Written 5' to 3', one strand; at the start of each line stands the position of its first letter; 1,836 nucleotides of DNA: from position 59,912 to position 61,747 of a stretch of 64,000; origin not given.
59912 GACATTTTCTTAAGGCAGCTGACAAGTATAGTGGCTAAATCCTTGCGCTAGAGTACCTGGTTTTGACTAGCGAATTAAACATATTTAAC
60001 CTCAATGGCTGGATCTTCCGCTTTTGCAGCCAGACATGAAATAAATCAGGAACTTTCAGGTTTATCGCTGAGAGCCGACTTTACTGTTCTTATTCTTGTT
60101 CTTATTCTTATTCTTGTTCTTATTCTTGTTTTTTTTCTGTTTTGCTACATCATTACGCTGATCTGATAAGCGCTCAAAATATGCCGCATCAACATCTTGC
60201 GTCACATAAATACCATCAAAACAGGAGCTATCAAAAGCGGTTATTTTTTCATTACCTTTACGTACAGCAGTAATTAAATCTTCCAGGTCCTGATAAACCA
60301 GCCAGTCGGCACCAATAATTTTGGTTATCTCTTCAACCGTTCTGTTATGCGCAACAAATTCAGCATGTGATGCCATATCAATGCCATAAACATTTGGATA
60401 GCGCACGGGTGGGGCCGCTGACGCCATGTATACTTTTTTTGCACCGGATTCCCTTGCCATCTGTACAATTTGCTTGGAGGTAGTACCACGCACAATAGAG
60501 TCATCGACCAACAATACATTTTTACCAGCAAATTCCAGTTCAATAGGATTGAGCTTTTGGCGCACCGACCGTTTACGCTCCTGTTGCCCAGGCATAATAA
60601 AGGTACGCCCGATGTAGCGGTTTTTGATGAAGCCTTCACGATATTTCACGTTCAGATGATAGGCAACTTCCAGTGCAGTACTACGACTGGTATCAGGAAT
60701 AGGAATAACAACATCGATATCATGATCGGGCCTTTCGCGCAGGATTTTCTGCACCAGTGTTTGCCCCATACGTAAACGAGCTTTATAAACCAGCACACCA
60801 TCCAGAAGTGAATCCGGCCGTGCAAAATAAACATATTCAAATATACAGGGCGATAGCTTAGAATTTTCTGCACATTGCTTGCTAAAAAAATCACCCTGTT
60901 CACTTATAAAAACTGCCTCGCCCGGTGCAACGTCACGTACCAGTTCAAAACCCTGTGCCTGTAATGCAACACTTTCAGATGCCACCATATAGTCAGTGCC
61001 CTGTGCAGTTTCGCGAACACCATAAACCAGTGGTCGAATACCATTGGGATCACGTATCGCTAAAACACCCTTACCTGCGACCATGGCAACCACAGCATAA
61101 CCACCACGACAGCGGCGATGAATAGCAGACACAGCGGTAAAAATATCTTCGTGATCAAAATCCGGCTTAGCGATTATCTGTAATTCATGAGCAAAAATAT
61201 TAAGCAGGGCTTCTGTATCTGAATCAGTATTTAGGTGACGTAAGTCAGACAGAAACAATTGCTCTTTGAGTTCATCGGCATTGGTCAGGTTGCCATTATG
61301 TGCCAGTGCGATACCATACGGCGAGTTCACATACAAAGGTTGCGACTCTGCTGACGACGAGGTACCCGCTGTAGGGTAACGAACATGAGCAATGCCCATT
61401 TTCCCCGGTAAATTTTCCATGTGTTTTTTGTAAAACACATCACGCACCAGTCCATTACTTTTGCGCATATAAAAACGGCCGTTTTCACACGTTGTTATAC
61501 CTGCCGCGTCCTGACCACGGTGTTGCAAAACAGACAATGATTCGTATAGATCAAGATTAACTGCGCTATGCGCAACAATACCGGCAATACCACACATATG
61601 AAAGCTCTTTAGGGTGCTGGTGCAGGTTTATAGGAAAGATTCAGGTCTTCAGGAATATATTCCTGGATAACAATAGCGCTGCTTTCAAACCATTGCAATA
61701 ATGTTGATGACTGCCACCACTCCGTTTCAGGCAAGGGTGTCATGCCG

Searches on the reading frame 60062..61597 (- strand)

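Call 71: search_protein_families(library=pfam, proteins=[window:60062-61597:-], max_evalue=0.00001)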
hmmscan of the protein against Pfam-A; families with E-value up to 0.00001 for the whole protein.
window:60062-61597:- (511 aa): 3 families
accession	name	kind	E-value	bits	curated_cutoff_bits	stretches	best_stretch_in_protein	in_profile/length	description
PF13522.11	GATase_6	-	8.4e-16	58.6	27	1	65-200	10-122/130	Glutamine amidotransferase domain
PF13537.11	GATase_7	-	1.8e-13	51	25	1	80-213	8-122/123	Glutamine amidotransferase domain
PF00156.33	Pribosyltran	-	1.3e-07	31.5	26.3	1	278-392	15-121/158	Phosphoribosyl transferase domain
